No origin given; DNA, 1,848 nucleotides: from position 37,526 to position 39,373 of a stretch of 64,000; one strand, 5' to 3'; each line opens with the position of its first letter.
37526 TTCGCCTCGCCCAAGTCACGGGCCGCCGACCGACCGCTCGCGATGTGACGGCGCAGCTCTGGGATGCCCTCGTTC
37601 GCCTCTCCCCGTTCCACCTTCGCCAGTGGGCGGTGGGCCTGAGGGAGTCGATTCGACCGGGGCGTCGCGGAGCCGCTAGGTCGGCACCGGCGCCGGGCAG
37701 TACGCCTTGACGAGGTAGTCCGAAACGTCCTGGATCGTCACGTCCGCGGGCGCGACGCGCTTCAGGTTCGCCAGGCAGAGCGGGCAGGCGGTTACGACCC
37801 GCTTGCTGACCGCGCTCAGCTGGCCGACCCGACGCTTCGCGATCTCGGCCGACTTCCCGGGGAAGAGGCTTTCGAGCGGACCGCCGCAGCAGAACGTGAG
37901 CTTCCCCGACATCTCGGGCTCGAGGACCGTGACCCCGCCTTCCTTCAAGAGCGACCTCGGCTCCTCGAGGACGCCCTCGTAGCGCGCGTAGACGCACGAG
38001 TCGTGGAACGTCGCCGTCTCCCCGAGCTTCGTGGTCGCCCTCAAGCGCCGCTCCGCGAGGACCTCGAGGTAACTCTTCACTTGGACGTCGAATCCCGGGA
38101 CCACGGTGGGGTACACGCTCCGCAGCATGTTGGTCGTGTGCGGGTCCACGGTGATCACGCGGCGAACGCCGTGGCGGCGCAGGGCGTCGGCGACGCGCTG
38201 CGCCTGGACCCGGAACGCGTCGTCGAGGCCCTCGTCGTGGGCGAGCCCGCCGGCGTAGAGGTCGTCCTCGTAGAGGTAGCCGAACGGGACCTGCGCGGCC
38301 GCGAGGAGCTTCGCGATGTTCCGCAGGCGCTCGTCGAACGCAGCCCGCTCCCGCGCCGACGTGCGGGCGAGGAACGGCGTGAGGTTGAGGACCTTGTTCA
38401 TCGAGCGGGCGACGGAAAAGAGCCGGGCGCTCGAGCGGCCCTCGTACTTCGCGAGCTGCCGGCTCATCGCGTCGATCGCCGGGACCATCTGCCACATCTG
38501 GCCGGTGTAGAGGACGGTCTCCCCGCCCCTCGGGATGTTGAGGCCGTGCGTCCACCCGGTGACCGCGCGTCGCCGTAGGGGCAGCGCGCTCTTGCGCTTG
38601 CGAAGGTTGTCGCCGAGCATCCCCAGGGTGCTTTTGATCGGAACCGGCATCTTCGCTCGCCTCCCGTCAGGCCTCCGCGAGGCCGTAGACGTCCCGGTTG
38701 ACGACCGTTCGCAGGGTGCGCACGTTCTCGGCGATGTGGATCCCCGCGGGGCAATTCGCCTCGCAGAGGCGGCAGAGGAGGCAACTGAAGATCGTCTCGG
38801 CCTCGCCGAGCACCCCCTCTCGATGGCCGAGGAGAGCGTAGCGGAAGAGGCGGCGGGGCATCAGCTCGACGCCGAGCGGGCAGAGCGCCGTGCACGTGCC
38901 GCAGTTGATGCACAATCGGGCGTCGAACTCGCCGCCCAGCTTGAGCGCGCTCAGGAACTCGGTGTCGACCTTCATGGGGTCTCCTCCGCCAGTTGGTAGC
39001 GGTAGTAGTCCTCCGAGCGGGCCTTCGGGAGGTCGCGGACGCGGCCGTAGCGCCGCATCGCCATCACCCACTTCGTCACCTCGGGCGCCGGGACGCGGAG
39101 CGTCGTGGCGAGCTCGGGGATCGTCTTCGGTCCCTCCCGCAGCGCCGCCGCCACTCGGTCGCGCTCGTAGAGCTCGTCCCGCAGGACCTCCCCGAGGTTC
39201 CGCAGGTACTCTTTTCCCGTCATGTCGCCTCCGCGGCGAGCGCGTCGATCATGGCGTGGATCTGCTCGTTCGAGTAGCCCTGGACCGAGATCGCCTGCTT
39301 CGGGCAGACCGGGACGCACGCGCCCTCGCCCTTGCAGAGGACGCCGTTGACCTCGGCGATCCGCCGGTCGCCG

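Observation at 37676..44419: Seven-gene coupled operon tusA-mvhD-hdrA(GltD-fused)-hdrA2-wHTH-hdrC-hdrB-like: candidate NAD(P)H- and sulfur-carrier-linked Hdr-type complex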

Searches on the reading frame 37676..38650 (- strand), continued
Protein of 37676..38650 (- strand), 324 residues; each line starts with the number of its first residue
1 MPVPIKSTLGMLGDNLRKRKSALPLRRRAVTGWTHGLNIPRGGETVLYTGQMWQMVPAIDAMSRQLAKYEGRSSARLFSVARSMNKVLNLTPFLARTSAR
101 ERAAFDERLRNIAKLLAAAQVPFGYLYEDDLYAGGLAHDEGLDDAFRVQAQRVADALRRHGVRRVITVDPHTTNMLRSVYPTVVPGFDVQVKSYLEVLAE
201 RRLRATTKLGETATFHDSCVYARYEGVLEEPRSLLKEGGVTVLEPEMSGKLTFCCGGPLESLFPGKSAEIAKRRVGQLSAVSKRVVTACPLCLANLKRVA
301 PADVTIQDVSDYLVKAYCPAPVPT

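Call 59: fold_search(model_id=the predicted structure, library=pdb)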
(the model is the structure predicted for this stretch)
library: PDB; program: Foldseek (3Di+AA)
matches with E <= 10: 481; with E <= 0.001: 2
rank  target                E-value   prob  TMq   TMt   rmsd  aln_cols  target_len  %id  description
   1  9ojn                  1.6e-08  1.00  0.68  0.32   4.5       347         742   18  Structure of Mycobacterium smegmatis EtfD (released 2025-05-21)
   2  9a6l_A                1.2e-05  1.00  0.51  0.68   3.4       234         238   18  Integrative model of LUTA-LUTB by crosslinking MS and deep learning (released 2024-09-18)
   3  8rvu_B                1.5e-03  1.00  0.46  0.52   5.7       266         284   13  CryoEM structure of the Elp-Hdr complex of Methanothermobacter marburgensis state 2 (composite structure) (released 2025-05-14)
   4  3s81_A                2.2e-03  1.00  0.33  0.41   8.3       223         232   15  Crystal Structure of Putative Aspartate Racemase from Salmonella Typhimurium (released 2011-06-15)
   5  3s81_D                4.0e-03  1.00  0.33  0.41   8.3       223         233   15  Crystal Structure of Putative Aspartate Racemase from Salmonella Typhimurium (released 2011-06-15)
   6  5ijw_B                4.6e-03  0.99  0.25  0.28   9.2       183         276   15  Glutamate Racemase (MurI) from Mycobacterium smegmatis with bound D-glutamate, 1.8 Angstrom resolution, X-ray diffract (released 2016-05-25)
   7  8rvy_b                5.0e-03  1.00  0.49  0.55   5.0       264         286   12  CryoEM structure of the Elp-Hdr complex of Methanothermobacter marburgensis state 1 (composite structure) (released 2025-05-14)
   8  3s7z_A                5.0e-03  1.00  0.33  0.42   8.1       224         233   15  Crystal Structure of Putative Aspartate Racemase from Salmonella Typhimurium Complexed with Succinate (released 2011-10-05)
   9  5odc_B                7.4e-03  1.00  0.50  0.55   4.6       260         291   11  Heterodisulfide reductase / [NiFe]-hydrogenase complex from Methanothermococcus thermolithotrophicus at 2.3 A resoluti (released 2017-08-30)
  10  8rwn_B                8.2e-03  1.00  0.49  0.55   5.0       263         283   11  CryoEM structure of the Hdr(ABC)2 subunits of the Elp-Hdr complex of Methanothermobacter marburgensis (released 2025-05-14)
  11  8rvy_B                8.2e-03  1.00  0.49  0.54   5.0       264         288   12  CryoEM structure of the Elp-Hdr complex of Methanothermobacter marburgensis state 1 (composite structure) (released 2025-05-14)
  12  5ell_A                1.8e-02  0.91  0.26  0.33   9.2       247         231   11  Crystal structure of L-aspartate/glutamate-specific racemase from Escherichia coli (released 2015-11-18)
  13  5ell_B                5.6e-02  0.91  0.31  0.38   8.2       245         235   10  Crystal structure of L-aspartate/glutamate-specific racemase from Escherichia coli (released 2015-11-18)
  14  3uhp_A                6.8e-02  0.85  0.26  0.31   8.6       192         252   13  Crystal Structure of Glutamate Racemase from Campylobacter jejuni subsp. jejuni (released 2012-05-30)
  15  5hko                  1.1e-01  0.41  0.21  0.21  11.0       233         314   12  Crystal structure of ABC transporter Solute Binding Protein MSMEG_3598 from Mycobacterium smegmatis str. MC2 155, target (released 2016-02-03)
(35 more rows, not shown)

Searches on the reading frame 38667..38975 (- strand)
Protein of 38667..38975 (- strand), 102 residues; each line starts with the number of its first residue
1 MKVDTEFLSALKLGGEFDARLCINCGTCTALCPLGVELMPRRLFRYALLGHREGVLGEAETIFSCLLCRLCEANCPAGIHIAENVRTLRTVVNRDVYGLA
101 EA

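Call 10: search_protein_families(library=pfam, proteins=[window:38667-38975:-], max_evalue=0.01)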
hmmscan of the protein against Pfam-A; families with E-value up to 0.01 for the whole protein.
window:38667-38975:- (102 aa): 14 families
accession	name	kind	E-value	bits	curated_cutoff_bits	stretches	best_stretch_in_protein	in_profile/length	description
PF13534.11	Fer4_17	-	2.1e-10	41.4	22.2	1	22-80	2-61/61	4Fe-4S dicluster domain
PF13183.11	Fer4_8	-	2.8e-09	37.8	27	1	20-79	3-68/68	4Fe-4S dicluster domain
PF13187.11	Fer4_9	-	4.9e-09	36.5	27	3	22-78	2-50/52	4Fe-4S dicluster domain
PF12837.12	Fer4_6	-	5.1e-08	32.9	25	1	16-33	3-20/24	4Fe-4S binding domain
PF13237.11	Fer4_10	-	8e-08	32.5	25.5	1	17-76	4-53/53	4Fe-4S dicluster domain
PF12838.12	Fer4_7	-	5.2e-07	30.5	27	2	22-79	2-52/52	4Fe-4S dicluster domain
PF12797.12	Fer4_2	-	1.9e-06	27.9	24.5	1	17-33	5-21/22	4Fe-4S binding domain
PF00037.32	Fer4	-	4e-06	26.8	21.1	1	17-35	3-21/24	4Fe-4S binding domain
PF12800.12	Fer4_4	-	3.9e-05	24.1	24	1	22-33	4-15/17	4Fe-4S binding domain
PF13484.11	Fer4_16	-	0.00031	21.9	30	0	22-36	2-16/66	4Fe-4S double cluster binding domain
PF14691.11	Fer4_20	-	0.00059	20.1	25.8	0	65-89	24-50/113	Dihydroprymidine dehydrogenase domain II, 4Fe-4S cluster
PF13746.11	Fer4_18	-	0.00068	20.3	27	0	21-38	60-77/114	4Fe-4S dicluster domain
PF12798.12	Fer4_3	-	0.00085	20.4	27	0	22-35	1-14/15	4Fe-4S binding domain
PF25160.1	LdpA_Fe-S-bd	-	0.001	19.3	27.6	0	18-35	24-41/49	LdpA Fe-S cluster-binding domain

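Call 11: search_protein_families(library=ncbifam, proteins=[window:38667-38975:-], max_evalue=0.01)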
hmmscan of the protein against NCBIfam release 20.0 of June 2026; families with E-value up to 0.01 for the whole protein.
window:38667-38975:- (102 aa): 55 families (the best 25 are shown)
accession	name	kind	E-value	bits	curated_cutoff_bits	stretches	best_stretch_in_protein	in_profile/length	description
TIGR03290.1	CoB_CoM_SS_C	equivalog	1.2e-12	48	160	1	20-94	2-77/144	CoB--CoM heterodisulfide reductase subunit C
TIGR01945.1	rnfC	subfamily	5.9e-10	38.3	245.95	1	19-92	362-431/435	RnfABCDGE type electron transport complex subunit C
NF038018.1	qmoC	equivalog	6.2e-09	35.8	300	1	4-95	2-94/360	quinone-interacting membrane-bound oxidoreductase complex subunit QmoC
NF041890.1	hdrC_Methbact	equivalog_domain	6.4e-09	35.7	270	1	7-89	16-98/192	ferredoxin:CoB-CoM heterodisulfide reductase subunit HdrC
NF041779.1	hetero_SS_HdrC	equivalog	8.7e-08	31.9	350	1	21-95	32-106/198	ferredoxin:CoB-CoM heterodisulfide reductase subunit HdrC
NF003454.1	PRK05035.1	equivalog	8.8e-08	31.1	345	1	18-89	365-432/556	electron transport complex subunit RsxC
NF008369.0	PRK11168.1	equivalog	3.8e-07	29.3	278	1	60-90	55-85/401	anaerobic glycerol-3-phosphate dehydrogenase subunit C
NF041837.1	rnfC_Methano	equivalog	4.9e-07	28.9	650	1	19-93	357-427/438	Rnf electron transport complex subunit RnfC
NF058577.1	FdxA_fam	equivalog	5.4e-07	29.7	65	1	17-35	33-51/52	4Fe-4S ferredoxin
TIGR00384.1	dhsB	subfamily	2.1e-06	27.4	88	1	51-88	184-221/222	succinate dehydrogenase and fumarate reductase iron-sulfur protein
NF045670.1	quin_L_LdhH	equivalog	2.1e-06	26.3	800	1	64-93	355-384/706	L-lactate dehydrogenase (quinone) large subunit LdhH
TIGR04395.1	cutC_activ_rSAM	equivalog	3.3e-06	26.6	360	1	17-92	51-116/309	choline TMA-lyase-activating enzyme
NF008434.0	PRK11274.1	equivalog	3.5e-06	26.2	333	1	20-96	23-106/409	glycolate oxidase subunit GlcF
NF042909.1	FMH_DH_FwdF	exception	1.7e-05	24.1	375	1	15-86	94-162/336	tungsten-dependent formylmethanofuran dehydrogenase subunit FwdF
TIGR00314.1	cdhA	equivalog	1.7e-05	22.8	781.3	1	19-86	398-460/784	CO dehydrogenase/acetyl-CoA synthase complex subunit alpha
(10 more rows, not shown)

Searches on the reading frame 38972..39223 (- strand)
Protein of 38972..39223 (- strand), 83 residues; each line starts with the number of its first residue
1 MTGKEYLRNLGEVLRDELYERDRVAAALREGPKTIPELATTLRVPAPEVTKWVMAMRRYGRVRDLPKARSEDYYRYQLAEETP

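Call 10: search_protein_families(library=pfam, proteins=[window:38972-39223:-], max_evalue=0.01)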
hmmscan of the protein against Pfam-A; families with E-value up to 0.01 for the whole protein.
window:38972-39223:- (83 aa): 0 families

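Call 11: search_protein_families(library=ncbifam, proteins=[window:38972-39223:-], max_evalue=0.01)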
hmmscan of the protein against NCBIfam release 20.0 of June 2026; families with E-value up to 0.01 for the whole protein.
window:38972-39223:- (83 aa): 1 family
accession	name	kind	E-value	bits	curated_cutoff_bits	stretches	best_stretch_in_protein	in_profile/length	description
NF047906.1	CdPbTransRegCmtR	equivalog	0.0082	16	150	1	6-79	10-78/104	Cd(II)/Pb(II)-sensing metalloregulatory transcriptional regulator CmtR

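Call 41: find_homologous_proteins(query=window:38972-39223:-, max_evalue=0.001)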
Query window:38972-39223:- (83 aa): 158 proteins with E <= 0.001 among 160 candidates; the best 120 are listed.
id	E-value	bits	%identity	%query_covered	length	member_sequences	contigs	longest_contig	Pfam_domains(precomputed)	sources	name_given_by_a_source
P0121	2.3e-46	173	99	100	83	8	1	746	-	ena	-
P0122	5.0e-41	156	89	100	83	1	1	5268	-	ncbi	-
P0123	2.3e-39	150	88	100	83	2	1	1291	-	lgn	-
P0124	2.3e-35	138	79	98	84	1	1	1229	-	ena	-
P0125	3.0e-35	137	78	98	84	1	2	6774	-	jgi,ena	-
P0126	3.5e-35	137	75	100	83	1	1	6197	-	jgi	jgi:predicted Rossmann fold nucleotide-binding protein DprA/Smf involved in DNA uptake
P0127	2.9e-34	134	79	96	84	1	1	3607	-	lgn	-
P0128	3.0e-33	131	75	100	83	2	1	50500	-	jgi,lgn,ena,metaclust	metaclust:\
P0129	3.7e-33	131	77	98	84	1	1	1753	-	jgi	-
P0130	5.0e-33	130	78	96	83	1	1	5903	-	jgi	jgi:hypothetical protein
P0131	5.9e-33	130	77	98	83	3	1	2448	-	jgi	-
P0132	6.1e-33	130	75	100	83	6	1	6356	-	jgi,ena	-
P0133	6.8e-33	130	75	98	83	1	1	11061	-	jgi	jgi:hypothetical protein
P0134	7.0e-33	130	75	98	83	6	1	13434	-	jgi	-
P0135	8.4e-33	129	75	98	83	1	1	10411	-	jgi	jgi:hypothetical protein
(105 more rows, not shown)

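Call 50: predict_structure(alignment_id=A2)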
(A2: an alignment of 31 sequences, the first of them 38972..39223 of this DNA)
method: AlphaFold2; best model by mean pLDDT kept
length: 83 residues; sequences in the alignment: 31
mean_pLDDT: 86.1   pTM: 0.75
mean pLDDT of the five models: 86.1, 85.8, 82.4, 81.9, 81.0
residues with pLDDT >= 90: 52; 70-90: 22; 50-70: 5; < 50: 4
segments of 3 or more residues with pLDDT < 50: none
pLDDT, mean of each block of 10 residues (from residue 1): 63 83 94 95 93 93 88 90 52
secondary structure, 60 per line:
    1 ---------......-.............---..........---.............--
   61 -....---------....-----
elements in order: H10-15 H17-29 H35-42 H46-58 E62-65 E75-78

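Call 54: fold_search(model_id=the predicted structure, library=pdb)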
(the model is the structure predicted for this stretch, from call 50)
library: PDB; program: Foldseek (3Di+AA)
matches with E <= 10: 1770; with E <= 0.001: 4
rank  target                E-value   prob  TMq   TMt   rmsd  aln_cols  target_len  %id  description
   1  1smt_A                5.9e-04  1.00  0.66  0.56   9.5        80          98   18  SMTB REPRESSOR FROM SYNECHOCOCCUS PCC7942 (released 1997-12-03)
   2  4k2e_A                7.6e-04  1.00  0.67  0.59   4.9        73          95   19  HlyU from Vibrio cholerae N16961 (released 2014-04-30)
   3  3jth_A                9.8e-04  1.00  0.68  0.59   5.3        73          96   20  Crystal structure of a transcriptional regulator HlyU from Vibrio vulnificus CMCP6 (released 2010-03-16)
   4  1r23_A                9.8e-04  1.00  0.63  0.51  13.7        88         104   19  Crystal structure of the cyanobacterial metallothionein repressor SmtB in the Zn1-form (one Zn(II) per dimer) (released 2004-05-18)
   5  6o8k                  1.0e-03  1.00  0.67  0.60   4.8        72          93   22  Crystal Structure of apo and reduced Sulfide-responsive transcriptional repressor (SqrR) from Rhodobacter capsulatus. (released 2020-04-01)
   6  1r1t_B                1.0e-03  1.00  0.66  0.56  15.1        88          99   17  Crystal structure of the cyanobacterial metallothionein repressor SmtB in the apo-form (released 2004-05-18)
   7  1smt_B                1.2e-03  1.00  0.66  0.55   8.7        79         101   18  SMTB REPRESSOR FROM SYNECHOCOCCUS PCC7942 (released 1997-12-03)
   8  6cdb_A                1.4e-03  1.00  0.68  0.59   9.6        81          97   15  Crystal Structure of V66L CzrA in the Zn(II)bound state (released 2018-07-11)
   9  8qkf_A                1.4e-03  1.00  0.62  0.53   9.7        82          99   21  SmtB protein of Mycobacterium smegmatis (released 2024-09-25)
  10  8qkf_B                1.5e-03  1.00  0.63  0.56   8.5        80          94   21  SmtB protein of Mycobacterium smegmatis (released 2024-09-25)
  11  6cda                  1.9e-03  1.00  0.68  0.60   4.3        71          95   15  Crystal structure of L34A CzrA in the Zn(II)bound state (released 2018-07-11)
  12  5j6x_B                2.1e-03  1.00  0.70  0.88   1.3        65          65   17  Crystal structure of the apo-Zalpha of Zebrafish PKZ (released 2016-09-07)
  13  5j6x_A                2.1e-03  1.00  0.70  0.87   1.3        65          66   17  Crystal structure of the apo-Zalpha of Zebrafish PKZ (released 2016-09-07)
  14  1r1u_B                2.1e-03  1.00  0.69  0.62   4.2        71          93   14  Crystal structure of the metal-sensing transcriptional repressor CzrA from Staphylococcus aureus in the apo-form (released 2004-05-18)
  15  6cdb_B                2.4e-03  1.00  0.68  0.60   8.3        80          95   12  Crystal Structure of V66L CzrA in the Zn(II)bound state (released 2018-07-11)
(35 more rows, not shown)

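Call 64: search_protein_representatives(alignment_id=A2)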
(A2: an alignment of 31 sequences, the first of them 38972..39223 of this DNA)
Query: 31 sequences, 83 profile positions. Proteins with E-value up to 0.001 (for the whole library): 342; up to 1e-10: 70; up to 1e-30: 2. The best 150 are listed.
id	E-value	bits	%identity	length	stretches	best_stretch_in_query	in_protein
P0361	2.9e-32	126.2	-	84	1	1-82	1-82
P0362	5.8e-31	122.1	-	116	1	5-77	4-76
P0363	2.6e-30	120.0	-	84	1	2-80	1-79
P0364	3.5e-29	116.4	-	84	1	1-81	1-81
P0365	2.0e-28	114.0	-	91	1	6-80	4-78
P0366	7.6e-28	112.1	-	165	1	2-77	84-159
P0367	5.3e-27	109.4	-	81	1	3-81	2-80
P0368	6.1e-27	109.2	-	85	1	8-80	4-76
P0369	1.3e-26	108.1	-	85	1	4-81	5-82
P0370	1.8e-26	107.7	-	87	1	4-81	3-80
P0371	1.9e-26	107.6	-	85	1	5-82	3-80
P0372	2.9e-25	103.8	-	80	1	2-81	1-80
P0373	3.6e-23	97.1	-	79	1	6-81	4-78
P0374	9.0e-23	95.8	-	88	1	4-81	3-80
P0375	1.6e-22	95.0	-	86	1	4-81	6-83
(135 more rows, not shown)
